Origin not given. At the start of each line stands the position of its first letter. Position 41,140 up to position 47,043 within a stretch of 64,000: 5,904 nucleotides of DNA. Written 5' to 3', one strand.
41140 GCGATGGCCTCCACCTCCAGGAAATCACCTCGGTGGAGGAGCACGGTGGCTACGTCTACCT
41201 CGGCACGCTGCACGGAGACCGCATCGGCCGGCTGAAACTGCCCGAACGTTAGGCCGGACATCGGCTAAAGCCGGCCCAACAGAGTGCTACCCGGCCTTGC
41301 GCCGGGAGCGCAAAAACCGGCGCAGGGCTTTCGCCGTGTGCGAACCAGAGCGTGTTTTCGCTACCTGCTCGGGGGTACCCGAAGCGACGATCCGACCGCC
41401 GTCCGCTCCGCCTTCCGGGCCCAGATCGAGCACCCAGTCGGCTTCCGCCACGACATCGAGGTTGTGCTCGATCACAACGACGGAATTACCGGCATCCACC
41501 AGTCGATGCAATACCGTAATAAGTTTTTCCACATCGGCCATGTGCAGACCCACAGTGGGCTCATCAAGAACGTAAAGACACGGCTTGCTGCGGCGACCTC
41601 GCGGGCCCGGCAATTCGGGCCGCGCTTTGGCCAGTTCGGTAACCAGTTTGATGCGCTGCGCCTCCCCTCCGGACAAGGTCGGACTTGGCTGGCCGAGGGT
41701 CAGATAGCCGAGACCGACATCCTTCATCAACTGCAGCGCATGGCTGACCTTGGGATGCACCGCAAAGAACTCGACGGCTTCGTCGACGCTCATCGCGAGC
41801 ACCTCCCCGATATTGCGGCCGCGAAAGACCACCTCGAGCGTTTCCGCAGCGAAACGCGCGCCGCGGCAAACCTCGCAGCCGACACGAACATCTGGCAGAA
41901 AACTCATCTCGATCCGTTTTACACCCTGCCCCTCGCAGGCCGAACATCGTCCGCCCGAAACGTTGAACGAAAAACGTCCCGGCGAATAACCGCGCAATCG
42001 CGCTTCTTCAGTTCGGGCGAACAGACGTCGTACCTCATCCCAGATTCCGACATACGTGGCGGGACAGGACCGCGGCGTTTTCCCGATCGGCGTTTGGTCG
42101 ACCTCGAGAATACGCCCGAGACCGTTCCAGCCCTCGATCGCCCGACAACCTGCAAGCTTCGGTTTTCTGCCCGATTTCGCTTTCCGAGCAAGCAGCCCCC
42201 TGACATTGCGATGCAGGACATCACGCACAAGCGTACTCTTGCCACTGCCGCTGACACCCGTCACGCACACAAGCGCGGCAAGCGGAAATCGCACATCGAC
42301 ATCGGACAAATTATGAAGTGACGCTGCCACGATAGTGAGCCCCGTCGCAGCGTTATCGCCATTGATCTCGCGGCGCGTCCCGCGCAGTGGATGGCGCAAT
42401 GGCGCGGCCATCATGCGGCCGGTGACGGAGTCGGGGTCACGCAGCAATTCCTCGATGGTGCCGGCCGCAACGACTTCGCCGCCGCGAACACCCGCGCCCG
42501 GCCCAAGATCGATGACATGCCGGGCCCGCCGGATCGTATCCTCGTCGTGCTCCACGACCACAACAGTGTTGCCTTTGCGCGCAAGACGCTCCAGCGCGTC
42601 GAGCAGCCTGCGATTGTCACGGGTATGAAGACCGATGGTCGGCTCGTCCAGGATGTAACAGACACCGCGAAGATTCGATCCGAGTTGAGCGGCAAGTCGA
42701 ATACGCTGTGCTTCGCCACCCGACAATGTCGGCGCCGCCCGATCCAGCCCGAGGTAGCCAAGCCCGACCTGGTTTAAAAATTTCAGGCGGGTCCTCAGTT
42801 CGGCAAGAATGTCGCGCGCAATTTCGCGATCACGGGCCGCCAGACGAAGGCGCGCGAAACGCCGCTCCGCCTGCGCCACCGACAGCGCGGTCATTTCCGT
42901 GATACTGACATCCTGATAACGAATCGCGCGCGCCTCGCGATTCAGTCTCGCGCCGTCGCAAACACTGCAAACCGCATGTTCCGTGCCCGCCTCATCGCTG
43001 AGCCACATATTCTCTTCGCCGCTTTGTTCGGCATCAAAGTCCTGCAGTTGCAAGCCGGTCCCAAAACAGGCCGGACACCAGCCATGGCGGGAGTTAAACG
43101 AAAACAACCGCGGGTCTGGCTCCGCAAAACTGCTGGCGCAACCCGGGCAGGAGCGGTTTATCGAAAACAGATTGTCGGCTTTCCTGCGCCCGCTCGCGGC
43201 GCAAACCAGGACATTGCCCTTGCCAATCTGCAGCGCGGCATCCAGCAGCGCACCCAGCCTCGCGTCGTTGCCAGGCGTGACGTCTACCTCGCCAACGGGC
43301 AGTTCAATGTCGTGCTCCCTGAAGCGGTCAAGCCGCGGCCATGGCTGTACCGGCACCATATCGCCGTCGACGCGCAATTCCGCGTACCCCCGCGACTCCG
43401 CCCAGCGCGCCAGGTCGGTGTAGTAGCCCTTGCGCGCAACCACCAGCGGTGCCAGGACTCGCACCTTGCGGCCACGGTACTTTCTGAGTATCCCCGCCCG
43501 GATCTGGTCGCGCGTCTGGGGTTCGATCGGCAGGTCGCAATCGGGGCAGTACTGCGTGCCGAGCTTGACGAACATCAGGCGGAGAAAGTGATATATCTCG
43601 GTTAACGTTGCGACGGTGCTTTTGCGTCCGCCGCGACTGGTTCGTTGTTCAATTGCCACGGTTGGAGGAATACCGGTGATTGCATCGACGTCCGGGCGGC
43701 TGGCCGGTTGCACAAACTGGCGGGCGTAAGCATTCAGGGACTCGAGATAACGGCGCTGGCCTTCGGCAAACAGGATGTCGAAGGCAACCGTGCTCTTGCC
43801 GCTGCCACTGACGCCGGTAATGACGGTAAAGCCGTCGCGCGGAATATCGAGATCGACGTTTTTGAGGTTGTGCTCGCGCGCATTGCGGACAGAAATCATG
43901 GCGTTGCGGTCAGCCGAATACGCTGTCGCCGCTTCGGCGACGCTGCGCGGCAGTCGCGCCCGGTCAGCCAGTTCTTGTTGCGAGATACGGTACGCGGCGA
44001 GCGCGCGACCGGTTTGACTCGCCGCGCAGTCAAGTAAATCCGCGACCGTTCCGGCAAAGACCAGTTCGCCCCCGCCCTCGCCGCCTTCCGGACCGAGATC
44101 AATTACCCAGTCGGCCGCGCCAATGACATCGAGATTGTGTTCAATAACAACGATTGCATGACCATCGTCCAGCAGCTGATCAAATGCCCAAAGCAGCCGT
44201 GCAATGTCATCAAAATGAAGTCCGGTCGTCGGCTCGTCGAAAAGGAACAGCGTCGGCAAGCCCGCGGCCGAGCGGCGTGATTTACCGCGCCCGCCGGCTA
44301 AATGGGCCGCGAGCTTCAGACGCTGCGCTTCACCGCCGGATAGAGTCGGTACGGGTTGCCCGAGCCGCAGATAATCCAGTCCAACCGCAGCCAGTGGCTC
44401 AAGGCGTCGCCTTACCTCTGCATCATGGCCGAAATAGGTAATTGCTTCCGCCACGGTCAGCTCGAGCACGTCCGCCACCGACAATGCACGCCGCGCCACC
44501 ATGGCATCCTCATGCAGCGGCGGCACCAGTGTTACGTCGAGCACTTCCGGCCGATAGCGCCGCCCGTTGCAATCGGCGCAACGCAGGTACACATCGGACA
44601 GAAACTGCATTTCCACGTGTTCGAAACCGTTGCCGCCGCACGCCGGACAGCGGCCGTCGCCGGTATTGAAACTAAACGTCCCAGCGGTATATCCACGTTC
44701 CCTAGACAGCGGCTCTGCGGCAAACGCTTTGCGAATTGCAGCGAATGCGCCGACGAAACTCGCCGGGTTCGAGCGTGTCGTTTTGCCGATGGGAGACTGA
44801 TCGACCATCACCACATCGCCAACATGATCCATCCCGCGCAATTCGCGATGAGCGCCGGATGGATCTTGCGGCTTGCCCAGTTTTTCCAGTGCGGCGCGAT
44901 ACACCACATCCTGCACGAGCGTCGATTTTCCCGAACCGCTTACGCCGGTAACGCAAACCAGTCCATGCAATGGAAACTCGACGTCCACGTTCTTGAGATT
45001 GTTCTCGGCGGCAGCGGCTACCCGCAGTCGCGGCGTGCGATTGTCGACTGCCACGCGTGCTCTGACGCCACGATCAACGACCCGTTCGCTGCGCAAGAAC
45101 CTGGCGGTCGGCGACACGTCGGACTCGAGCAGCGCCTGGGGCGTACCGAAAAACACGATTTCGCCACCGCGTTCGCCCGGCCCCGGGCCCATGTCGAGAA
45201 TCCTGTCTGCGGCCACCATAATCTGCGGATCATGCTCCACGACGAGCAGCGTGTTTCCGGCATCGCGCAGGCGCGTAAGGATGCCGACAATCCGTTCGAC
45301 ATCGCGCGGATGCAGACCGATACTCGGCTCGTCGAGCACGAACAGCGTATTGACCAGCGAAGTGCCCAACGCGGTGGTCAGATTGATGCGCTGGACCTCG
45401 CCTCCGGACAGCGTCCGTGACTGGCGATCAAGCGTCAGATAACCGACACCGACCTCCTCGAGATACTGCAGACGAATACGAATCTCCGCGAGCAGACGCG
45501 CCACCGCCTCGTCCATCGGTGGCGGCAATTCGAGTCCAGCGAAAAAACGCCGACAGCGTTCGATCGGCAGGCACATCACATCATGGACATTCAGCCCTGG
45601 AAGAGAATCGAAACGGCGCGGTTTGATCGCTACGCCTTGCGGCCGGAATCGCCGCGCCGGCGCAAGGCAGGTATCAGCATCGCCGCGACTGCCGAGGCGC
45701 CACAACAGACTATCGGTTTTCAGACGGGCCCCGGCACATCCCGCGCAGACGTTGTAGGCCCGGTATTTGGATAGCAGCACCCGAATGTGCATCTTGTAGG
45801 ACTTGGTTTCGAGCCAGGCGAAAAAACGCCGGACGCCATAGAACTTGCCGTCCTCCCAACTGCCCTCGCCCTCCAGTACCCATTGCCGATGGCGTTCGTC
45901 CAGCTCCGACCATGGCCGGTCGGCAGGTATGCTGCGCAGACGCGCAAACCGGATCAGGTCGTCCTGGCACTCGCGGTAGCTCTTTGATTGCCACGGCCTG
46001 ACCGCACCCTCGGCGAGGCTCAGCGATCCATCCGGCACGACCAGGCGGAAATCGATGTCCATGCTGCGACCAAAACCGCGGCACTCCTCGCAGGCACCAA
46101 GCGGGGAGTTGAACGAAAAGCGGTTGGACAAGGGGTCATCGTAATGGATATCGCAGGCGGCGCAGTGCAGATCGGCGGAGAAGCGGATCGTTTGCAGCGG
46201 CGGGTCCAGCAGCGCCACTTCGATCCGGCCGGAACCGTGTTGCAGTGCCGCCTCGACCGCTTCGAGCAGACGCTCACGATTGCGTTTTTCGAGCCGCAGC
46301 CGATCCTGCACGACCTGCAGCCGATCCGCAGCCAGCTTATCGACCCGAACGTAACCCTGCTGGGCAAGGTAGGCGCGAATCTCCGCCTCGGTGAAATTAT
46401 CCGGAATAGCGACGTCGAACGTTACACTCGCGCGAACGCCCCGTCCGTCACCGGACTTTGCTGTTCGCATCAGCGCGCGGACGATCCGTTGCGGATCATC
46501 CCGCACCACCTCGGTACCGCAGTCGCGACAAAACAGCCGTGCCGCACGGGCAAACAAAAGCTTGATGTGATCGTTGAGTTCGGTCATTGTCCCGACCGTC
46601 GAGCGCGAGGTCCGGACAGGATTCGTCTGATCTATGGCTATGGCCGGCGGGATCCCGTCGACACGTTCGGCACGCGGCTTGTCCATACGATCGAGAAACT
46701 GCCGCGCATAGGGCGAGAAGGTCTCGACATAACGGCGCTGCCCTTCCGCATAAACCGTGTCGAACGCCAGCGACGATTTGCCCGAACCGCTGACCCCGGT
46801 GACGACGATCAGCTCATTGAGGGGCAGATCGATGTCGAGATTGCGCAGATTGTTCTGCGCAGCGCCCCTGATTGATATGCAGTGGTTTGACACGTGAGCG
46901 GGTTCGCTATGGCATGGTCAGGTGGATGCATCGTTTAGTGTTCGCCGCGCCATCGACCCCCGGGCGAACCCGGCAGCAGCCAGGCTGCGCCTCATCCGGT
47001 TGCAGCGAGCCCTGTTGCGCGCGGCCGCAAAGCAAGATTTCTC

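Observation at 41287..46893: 1868-aa single ORF encoding two complete UvrA units in tandem, with the second unit missing the segment between zinc modules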

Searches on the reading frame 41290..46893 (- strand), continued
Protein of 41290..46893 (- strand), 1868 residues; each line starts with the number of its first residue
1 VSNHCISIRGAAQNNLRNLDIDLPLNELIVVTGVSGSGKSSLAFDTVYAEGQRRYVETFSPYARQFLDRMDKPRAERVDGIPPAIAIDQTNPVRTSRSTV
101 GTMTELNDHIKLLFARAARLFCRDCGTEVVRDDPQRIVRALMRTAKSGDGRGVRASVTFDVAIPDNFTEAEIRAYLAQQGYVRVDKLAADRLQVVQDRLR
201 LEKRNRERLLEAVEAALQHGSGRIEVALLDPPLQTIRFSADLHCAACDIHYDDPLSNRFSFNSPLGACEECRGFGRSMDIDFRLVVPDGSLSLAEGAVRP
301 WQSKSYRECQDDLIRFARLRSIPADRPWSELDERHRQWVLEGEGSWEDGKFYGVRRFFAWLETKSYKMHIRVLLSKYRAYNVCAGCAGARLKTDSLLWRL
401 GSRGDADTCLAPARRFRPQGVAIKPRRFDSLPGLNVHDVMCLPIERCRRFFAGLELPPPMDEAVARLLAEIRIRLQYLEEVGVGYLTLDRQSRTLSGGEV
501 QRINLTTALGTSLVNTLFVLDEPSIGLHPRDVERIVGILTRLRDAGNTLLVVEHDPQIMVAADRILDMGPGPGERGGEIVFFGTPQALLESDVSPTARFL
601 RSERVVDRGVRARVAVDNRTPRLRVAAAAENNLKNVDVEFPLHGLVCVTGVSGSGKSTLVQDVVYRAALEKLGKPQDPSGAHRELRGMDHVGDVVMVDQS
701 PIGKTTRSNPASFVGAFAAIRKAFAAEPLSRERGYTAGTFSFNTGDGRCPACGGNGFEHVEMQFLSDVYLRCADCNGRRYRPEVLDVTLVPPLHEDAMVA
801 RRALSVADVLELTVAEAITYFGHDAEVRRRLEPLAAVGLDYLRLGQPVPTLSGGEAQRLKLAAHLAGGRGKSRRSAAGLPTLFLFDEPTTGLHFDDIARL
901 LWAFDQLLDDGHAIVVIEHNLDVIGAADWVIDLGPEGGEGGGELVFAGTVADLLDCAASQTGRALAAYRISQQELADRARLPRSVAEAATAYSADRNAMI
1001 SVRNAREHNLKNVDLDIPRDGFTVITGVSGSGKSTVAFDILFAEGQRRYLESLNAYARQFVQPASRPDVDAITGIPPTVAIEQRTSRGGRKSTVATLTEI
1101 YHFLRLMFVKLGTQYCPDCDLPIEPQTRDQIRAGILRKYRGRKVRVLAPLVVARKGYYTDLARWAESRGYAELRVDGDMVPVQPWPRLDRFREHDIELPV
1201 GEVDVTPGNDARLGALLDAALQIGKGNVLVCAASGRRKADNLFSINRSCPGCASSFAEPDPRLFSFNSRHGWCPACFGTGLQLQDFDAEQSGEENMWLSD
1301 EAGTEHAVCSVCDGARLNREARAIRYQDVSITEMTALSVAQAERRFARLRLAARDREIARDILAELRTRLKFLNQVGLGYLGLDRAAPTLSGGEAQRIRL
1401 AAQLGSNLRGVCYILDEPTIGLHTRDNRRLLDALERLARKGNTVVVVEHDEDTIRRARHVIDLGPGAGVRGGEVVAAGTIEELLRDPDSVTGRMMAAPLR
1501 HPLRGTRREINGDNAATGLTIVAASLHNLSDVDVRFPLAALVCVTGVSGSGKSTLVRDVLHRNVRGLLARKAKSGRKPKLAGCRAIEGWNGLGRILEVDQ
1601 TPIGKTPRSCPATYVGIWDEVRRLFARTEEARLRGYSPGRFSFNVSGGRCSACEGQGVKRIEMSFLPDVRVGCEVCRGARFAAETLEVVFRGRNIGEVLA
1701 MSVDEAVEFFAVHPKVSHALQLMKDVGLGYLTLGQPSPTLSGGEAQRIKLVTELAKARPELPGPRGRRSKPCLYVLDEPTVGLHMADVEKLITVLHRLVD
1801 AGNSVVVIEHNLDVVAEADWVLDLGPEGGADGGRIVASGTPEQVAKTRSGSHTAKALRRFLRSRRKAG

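Call 33: get_annotated_region(hit=H25, flank=6000)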
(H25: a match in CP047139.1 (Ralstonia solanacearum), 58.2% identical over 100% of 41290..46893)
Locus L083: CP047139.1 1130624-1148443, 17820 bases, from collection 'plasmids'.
description: Ralstonia solanacearum strain CFBP 8695 plasmid unnamed, complete sequence
organism: Ralstonia solanacearum (NCBI taxid 305)
taxonomy: Bacteria; Pseudomonadota; Betaproteobacteria; Burkholderiales; Burkholderiaceae; Ralstonia; Ralstonia solanacearum
host: -; source: Potato,Single cell,tuber; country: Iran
typing (MOB-suite, as given by PLSDB): mobilizable; relaxase MOBP
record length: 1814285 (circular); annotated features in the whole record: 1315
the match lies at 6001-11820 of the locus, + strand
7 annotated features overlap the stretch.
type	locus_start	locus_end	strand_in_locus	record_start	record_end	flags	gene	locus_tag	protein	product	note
CDS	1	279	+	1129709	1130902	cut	-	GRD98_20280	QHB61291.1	M48 family metalloprotease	-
CDS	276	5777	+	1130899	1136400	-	-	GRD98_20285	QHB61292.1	WGR domain-containing protein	-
CDS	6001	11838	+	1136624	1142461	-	uvrA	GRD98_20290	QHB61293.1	excinuclease ABC subunit UvrA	-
CDS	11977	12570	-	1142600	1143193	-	-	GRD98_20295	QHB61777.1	rhomboid family intramembrane serine protease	-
CDS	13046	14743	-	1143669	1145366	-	-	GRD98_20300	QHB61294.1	TEK signal peptide protein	-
CDS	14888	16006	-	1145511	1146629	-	-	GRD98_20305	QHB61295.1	hypothetical protein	-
CDS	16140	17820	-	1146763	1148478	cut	-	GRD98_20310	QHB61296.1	TEK signal peptide protein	-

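Call 83: list_cluster_members(proteins=[P0001, P0059, P0016])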
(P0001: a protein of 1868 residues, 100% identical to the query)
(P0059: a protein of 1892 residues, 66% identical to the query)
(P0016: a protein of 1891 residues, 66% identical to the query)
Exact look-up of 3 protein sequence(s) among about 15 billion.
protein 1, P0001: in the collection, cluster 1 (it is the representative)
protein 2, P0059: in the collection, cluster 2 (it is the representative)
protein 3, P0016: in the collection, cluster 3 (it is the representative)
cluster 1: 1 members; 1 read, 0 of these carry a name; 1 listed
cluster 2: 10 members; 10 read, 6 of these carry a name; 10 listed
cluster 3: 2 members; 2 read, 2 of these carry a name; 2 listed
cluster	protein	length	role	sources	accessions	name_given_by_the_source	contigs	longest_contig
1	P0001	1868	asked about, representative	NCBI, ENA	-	-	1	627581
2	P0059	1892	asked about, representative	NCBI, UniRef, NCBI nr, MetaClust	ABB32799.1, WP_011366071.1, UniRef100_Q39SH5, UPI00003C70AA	excinuclease ABC family protein [Geobacter metallireducens GS-15] | UvrABC system protein A n=1 Tax=Geobacter metallireducens (strain ATCC 53774 / DSM 7210 / ... | status=active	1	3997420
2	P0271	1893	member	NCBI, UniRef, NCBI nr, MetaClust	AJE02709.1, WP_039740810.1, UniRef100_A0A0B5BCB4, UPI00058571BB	excinuclease ABC subunit UvrA [Geobacter pickeringii] | UvrABC system protein A n=1 Tax=Geobacter pickeringii TaxID=345632 RepID=A0A0B5BCB4_9BACT | status=active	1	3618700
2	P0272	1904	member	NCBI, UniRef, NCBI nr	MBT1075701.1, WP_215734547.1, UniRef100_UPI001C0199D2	excinuclease ABC subunit UvrA [Geobacter grbiciae] | excinuclease ABC subunit UvrA n=1 Tax=Geobacter grbiciae TaxID=155042 RepID=UPI001C0199D2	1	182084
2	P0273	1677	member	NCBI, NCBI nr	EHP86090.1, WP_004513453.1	excinuclease ABC, A subunit [Geobacter metallireducens RCH3]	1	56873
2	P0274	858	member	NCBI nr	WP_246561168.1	excinuclease ABC subunit UvrA [Geobacter grbiciae]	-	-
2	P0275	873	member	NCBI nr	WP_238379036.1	excinuclease ABC subunit UvrA [Geobacter metallireducens]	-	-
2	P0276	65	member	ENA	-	-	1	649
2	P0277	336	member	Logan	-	-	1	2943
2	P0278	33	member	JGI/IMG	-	-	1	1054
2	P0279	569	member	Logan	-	-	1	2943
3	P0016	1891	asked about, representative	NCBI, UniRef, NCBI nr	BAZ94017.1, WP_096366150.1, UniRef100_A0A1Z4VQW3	excinuclease ABC subunit A [Thiohalobacter thiocyanaticus] | UvrABC system protein A n=1 Tax=Thiohalobacter thiocyanaticus TaxID=585455 ... | excinuclease ABC subunit UvrA [Thiohalobacter thiocyanaticus]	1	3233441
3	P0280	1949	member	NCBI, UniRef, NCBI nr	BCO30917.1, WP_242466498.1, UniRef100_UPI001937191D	UvrABC system protein A [Thiohalobacter sp. COW1] | excinuclease ABC subunit UvrA n=1 Tax=Thiohalobacter sp. COW1 TaxID=2795687 ... | excinuclease ABC subunit UvrA [Thiohalobacter sp. COW1]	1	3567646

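Call 84: search_protein_families(library=padloc, proteins=[window:41290-46893:-], max_evalue=0.001)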
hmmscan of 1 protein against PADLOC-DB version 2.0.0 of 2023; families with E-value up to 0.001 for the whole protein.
window:41290-46893:- (1868 aa): 35 families (the best 25 are shown)
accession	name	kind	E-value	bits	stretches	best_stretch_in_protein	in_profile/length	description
PDLC04135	mad3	-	4.5e-152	504.9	5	1006-1492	9-365/374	mads_3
PDLC04140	mad8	-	6e-68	227.7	6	1527-1816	15-238/314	mads_8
PDLC03878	NsnB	-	1.4e-19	69.1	0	636-665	14-43/345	-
PDLC02980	AriA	-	3.4e-16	58.1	1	492-559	235-303/304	-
PDLC02914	ATPase-Toprim_I-B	-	4.7e-15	53.7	0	634-661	16-43/443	-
PDLC04175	HEC-01A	-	2.4e-12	44.6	1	491-542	245-296/363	-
PDLC04242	PDC-M01A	-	6.9e-12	42.3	0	489-552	398-462/566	-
PDLC00289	PtuA1|PtuA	-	7.4e-11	39.7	1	494-561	227-294/404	AAA ATPase domain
PDLC04182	HEC-01A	-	2.3e-09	34.7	0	1002-1040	9-50/406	-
PDLC04164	AriA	-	4.4e-09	34.3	0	494-560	171-237/253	-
PDLC04541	PDC-M25A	-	5.5e-09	33.6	0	636-666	14-44/380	-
PDLC03859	LmuB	-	2.3e-08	31.7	0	19-43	17-41/611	-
PDLC04176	HEC-01A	-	3.5e-08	31.2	0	501-555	262-317/371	-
PDLC02915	ATPase-Toprim_I-B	-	3.9e-08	30.6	0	511-559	252-299/623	-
PDLC00266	PtuA1|PtuA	-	4.5e-07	27.5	0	1005-1041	10-46/483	AAA ATPase domain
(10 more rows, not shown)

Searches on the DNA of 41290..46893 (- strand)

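Call 41: search_dna_similar(query=L080:10001-15802:+, collection=plasmids, mode=near, max_rows=25)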
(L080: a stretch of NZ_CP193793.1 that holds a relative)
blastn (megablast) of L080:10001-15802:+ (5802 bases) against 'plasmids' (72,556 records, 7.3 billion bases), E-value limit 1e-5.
Records with a match: 177; places in all: 297; records where one place covers at least 80% of the query: 156.
Best place of each record, by identity: >=99% 2; 95-99% 1; 80-90% 158; 60-80% 16.
By first word of the organism name: Ralstonia 134; Burkholderia 9; Mycetohabitans 9; Streptomyces 7; Cupriavidus 4; Caballeronia 3; Deinococcus 3; Sphingomonas 2; Microbacterium 1; Comamonas 1; and 4 more.
By predicted mobility (MOB-suite, as given by PLSDB): mobilizable 110; non-mobilizable 66; conjugative 1.
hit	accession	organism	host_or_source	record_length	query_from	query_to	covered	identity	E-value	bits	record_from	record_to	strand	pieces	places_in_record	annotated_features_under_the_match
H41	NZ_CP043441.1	Cupriavidus campinensis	cell culture,soil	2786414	10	5802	100%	85.3%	0e+0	5978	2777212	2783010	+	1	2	none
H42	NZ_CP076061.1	Cupriavidus sp. EM10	Pure-cultured cell,sewage water sludge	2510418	13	5798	100%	85.4%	0e+0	5989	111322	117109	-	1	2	none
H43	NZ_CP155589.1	Ralstonia solanacearum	Musa sp.,cell culture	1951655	13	5798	100%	84.3%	0e+0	5583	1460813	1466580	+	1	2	none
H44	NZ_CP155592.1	Ralstonia solanacearum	Musa sp.,cell culture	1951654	13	5798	100%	84.3%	0e+0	5583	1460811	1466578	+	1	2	none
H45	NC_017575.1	Ralstonia solanacearum Po82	-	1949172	13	5798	100%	84.3%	0e+0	5578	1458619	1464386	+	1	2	none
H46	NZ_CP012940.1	Ralstonia solanacearum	plantain,cell culture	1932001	13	5798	100%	84.3%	0e+0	5578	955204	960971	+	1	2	none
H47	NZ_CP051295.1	Ralstonia solanacearum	Plantain,cell culture,stem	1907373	13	5798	100%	84.3%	0e+0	5578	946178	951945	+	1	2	none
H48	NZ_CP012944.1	Ralstonia solanacearum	Cucumis sativus,cell culture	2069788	22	5798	100%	84.3%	0e+0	5589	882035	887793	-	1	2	none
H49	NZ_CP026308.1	Ralstonia solanacearum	Musa sp.,pure culture,plants with Moko ...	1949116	13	5798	100%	84.1%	0e+0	5546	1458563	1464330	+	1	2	none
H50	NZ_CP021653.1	Ralstonia solanacearum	Solanum lycopersicum,Tomato with ...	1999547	13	5798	100%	84.1%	0e+0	5517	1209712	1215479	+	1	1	none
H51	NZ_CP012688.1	Ralstonia solanacearum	Solanum commersonii,whole organism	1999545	13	5798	100%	84.1%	0e+0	5517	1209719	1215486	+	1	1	none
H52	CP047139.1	Ralstonia solanacearum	Potato,Single cell,tuber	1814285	13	5798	100%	84.1%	0e+0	5517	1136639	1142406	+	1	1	uvrA: excinuclease ABC subunit UvrA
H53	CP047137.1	Ralstonia solanacearum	Potato,Single cell,tuber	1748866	13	5798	100%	84.1%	0e+0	5517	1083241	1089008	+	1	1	uvrA: excinuclease ABC subunit UvrA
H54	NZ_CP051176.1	Ralstonia solanacearum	Whole organism,tomato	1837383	22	5798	100%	84.2%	0e+0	5539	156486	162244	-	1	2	none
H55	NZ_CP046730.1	Ralstonia syzygii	tobacco,cell culture,leaf veins ...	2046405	22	5802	100%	84.1%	0e+0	5518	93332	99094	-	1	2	none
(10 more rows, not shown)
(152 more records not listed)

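Call 80: get_annotated_region(hit=H41, flank=3000)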
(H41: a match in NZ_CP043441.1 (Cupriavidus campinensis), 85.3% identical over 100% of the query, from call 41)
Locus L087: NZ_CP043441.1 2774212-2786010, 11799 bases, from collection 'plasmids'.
description: Cupriavidus campinensis strain MJ1 plasmid unnamed1, complete sequence
organism: Cupriavidus campinensis (NCBI taxid 151783)
taxonomy: Bacteria; Pseudomonadota; Betaproteobacteria; Burkholderiales; Burkholderiaceae; Cupriavidus; Cupriavidus campinensis
host: -; source: cell culture,soil; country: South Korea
typing (MOB-suite, as given by PLSDB): mobilizable; relaxase MOBP
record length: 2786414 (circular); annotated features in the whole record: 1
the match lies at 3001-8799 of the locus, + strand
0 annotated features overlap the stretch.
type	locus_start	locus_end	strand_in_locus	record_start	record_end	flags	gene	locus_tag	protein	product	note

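Call 81: search_dna_similar(query=L087:3001-8799:+, collection=plasmids, mode=near, max_rows=8)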
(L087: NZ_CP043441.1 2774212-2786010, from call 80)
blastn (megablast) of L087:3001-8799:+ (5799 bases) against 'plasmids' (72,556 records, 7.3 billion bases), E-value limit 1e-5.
Records with a match: 154; places in all: 155; records where one place covers at least 80% of the query: 150.
Best place of each record, by identity: >=99% 1; 80-90% 148; 60-80% 5.
By first word of the organism name: Ralstonia 134; Burkholderia 9; Cupriavidus 4; Caballeronia 3; Mycetohabitans 1; Azospirillum 1; Aeromonas 1; Pseudomonas 1.
By predicted mobility (MOB-suite, as given by PLSDB): mobilizable 110; non-mobilizable 43; conjugative 1.
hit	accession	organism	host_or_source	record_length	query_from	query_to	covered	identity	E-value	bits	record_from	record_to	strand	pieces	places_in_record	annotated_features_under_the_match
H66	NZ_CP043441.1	Cupriavidus campinensis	cell culture,soil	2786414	1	5799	100%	100.0%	0e+0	10709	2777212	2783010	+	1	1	none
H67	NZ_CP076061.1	Cupriavidus sp. EM10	Pure-cultured cell,sewage water sludge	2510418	4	5797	100%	87.3%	0e+0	6608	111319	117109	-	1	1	none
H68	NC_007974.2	Cupriavidus metallidurans CH34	-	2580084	7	5797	100%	84.7%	0e+0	5757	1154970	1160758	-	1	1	none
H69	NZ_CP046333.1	Cupriavidus metallidurans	sedimentation pond in a zinc factory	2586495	7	5797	100%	84.7%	0e+0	5757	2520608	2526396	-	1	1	none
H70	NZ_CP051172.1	Ralstonia pseudosolanacearum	Whole organism,potato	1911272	13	5797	100%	83.2%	0e+0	5216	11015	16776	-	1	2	none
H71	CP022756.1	Ralstonia solanacearum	Solanum tuberosum,single cell,Potato ...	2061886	4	5797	100%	83.0%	0e+0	5166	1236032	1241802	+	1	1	uvrA: excinuclease ABC subunit A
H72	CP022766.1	Ralstonia solanacearum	Solanum tuberosum,single cell,Potato ...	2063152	4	5797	100%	83.0%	0e+0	5166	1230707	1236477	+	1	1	uvrA: excinuclease ABC subunit A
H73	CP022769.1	Ralstonia solanacearum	Solanum tuberosum,single cell,Potato ...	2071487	4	5797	100%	83.0%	0e+0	5166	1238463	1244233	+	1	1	uvrA: excinuclease ABC subunit A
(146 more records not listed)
